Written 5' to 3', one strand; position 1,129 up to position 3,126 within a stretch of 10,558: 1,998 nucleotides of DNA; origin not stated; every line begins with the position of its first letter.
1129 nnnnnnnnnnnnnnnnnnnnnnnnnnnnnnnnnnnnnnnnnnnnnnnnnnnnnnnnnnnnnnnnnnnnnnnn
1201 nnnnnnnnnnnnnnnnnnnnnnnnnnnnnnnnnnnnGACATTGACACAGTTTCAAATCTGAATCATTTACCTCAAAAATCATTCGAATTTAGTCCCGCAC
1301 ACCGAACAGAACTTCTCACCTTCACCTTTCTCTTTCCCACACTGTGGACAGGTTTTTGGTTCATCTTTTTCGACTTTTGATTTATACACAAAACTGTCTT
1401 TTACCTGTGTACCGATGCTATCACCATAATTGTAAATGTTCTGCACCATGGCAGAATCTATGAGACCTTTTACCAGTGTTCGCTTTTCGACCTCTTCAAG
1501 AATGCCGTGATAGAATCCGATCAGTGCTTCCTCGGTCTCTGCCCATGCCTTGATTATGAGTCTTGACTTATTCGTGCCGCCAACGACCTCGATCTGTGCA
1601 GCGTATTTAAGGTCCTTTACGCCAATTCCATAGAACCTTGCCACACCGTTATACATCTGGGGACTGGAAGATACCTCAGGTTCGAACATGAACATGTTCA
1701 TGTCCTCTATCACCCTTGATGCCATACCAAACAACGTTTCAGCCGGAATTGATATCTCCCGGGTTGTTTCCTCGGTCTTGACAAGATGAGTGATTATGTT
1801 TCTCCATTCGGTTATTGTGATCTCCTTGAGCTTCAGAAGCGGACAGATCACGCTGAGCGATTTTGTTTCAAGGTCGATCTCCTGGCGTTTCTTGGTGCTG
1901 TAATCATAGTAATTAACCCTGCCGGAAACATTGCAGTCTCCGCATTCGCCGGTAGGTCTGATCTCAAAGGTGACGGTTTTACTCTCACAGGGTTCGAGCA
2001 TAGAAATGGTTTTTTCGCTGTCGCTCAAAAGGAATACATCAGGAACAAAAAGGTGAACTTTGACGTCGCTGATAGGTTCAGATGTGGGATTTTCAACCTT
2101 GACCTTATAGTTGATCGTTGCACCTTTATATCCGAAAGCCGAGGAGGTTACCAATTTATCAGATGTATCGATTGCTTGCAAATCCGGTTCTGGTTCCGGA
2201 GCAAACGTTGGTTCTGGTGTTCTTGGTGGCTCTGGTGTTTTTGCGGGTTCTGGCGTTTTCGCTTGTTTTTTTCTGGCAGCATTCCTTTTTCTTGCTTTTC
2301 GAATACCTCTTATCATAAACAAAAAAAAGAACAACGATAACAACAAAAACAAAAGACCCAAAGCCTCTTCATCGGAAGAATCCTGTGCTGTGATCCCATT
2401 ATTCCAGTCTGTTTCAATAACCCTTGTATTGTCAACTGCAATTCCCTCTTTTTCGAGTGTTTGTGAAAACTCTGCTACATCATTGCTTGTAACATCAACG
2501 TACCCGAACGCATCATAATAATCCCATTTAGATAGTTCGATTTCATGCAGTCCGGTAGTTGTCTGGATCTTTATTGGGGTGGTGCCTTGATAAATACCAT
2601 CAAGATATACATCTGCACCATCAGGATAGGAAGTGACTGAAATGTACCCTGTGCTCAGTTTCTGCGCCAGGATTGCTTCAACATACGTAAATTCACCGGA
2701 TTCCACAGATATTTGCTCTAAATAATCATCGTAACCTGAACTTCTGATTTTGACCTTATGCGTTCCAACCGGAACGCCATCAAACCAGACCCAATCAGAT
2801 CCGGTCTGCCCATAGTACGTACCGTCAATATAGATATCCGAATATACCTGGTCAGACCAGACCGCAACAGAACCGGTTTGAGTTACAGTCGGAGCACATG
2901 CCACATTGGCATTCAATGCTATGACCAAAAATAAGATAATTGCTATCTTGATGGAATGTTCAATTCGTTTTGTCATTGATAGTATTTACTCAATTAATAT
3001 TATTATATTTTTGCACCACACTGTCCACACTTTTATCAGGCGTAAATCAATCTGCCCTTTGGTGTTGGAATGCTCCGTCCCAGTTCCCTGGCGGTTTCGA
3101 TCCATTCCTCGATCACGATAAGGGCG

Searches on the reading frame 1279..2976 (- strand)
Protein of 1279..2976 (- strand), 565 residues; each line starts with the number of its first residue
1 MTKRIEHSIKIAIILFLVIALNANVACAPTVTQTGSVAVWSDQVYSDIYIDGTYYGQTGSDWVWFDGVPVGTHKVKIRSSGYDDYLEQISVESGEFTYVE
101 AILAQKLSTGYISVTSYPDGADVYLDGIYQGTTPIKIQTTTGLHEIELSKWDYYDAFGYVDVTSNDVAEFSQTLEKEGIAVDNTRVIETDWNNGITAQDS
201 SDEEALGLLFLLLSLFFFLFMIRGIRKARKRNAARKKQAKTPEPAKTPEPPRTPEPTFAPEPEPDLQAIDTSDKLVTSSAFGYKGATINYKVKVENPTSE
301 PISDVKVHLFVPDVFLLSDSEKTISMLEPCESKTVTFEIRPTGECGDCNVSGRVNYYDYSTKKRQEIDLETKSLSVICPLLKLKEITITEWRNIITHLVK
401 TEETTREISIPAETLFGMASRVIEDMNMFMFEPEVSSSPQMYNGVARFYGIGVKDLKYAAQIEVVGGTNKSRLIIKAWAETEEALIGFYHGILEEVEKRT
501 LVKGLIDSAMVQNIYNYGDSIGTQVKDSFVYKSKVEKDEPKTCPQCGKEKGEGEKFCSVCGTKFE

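Call 3: search_protein_families(library=pfam, proteins=[window:1279-2976:-], max_evalue=1)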
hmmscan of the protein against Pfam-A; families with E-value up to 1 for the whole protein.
window:1279-2976:- (565 aa): 15 families
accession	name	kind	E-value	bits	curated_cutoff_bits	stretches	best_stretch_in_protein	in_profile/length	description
PF08308.17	PEGA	-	2.3e-25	88.7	20.8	2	110-177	2-70/71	PEGA domain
PF13240.11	Zn_Ribbon_1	-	0.00019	21.5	25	1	543-563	2-22/23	zinc-ribbon domain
PF13620.12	CarboxypepD_reg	-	0.002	18.9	32.3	1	64-101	41-79/82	Carboxypeptidase regulatory-like domain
PF12773.13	DZR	-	0.0027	18.3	27.3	1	543-561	1-19/45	Double zinc ribbon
PF11008.14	DUF2846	-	0.0041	17.6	34.3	1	46-101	24-78/92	Protein of unknown function (DUF2846)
PF13248.11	Zn_ribbon_3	-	0.0048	16.8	27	1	541-564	3-26/26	zinc-ribbon domain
PF10633.15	NPCBM_assoc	-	0.011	16.3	24.4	1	285-342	4-61/78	NPCBM-associated, NEW3 domain of alpha-galactosidase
PF24460.1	DUF7575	-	0.014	15.2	28.5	1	539-565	2-28/28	Domain of unknown function (DUF7575)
PF04277.18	OAD_gamma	-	0.051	14.7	27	1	206-259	9-57/76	Oxaloacetate decarboxylase, gamma chain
PF00927.28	Transglut_C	-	0.06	13.9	26.6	1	288-342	17-77/106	Transglutaminase family, C-terminal ig like domain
PF18711.7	TxDE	-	0.092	13.4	25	1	160-189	4-33/55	Toxoflavin-degrading enzyme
PF11027.13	DUF2615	-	0.24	12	23.4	1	198-252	47-100/104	Protein of unknown function (DUF2615)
PF17032.10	Zn_ribbon_15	-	0.29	12.4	28.9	1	533-561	45-73/73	zinc-ribbon family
PF09332.17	Mcm10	-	0.65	10.3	26.8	1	330-350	1-21/56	Mcm10, C-terminal zinc binding motif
PF18912.6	DZR_2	-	0.71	10.2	27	1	540-563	7-30/56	Double zinc ribbon domain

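Call 5: search_protein_families(library=ncbifam, proteins=[window:1279-2976:-], max_evalue=1)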
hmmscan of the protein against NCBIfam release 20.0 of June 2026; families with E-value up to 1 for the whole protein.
window:1279-2976:- (565 aa): 8 families
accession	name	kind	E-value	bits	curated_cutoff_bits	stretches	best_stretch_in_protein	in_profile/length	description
NF047815.1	LIC10124_lipo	equivalog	1.7e-08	33.5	650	1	32-170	195-335/516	LIC10124 family lipoprotein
TIGR04526.1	predic_Ig_block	subfamily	0.07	12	150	1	233-306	79-153/693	putative immunoglobulin-blocking virulence protein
TIGR02465.1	chlorocat_1_2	equivalog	0.099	11.8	359.25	1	374-417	12-54/246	chlorocatechol 1,2-dioxygenase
NF002362.0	PRK01343.1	equivalog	0.11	12.2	79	0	535-558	13-37/66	DNA gyrase inhibitor YacG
NF041910.1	HVO_0416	equivalog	0.29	11.1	80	1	540-561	34-55/58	HVO_0416 family zinc finger protein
NF041023.1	PP0621_fam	subfamily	0.31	11.3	45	1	208-243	3-40/71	PP0621 family protein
NF037973.1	metallo_SslE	exception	0.44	7.8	3000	1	239-265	51-77/1519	lipoprotein metalloprotease SslE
TIGR02605.1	CxxC_CxxC_SSSS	subfamily_domain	0.6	10.2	31.3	1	533-550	19-36/52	FmdB family zinc ribbon protein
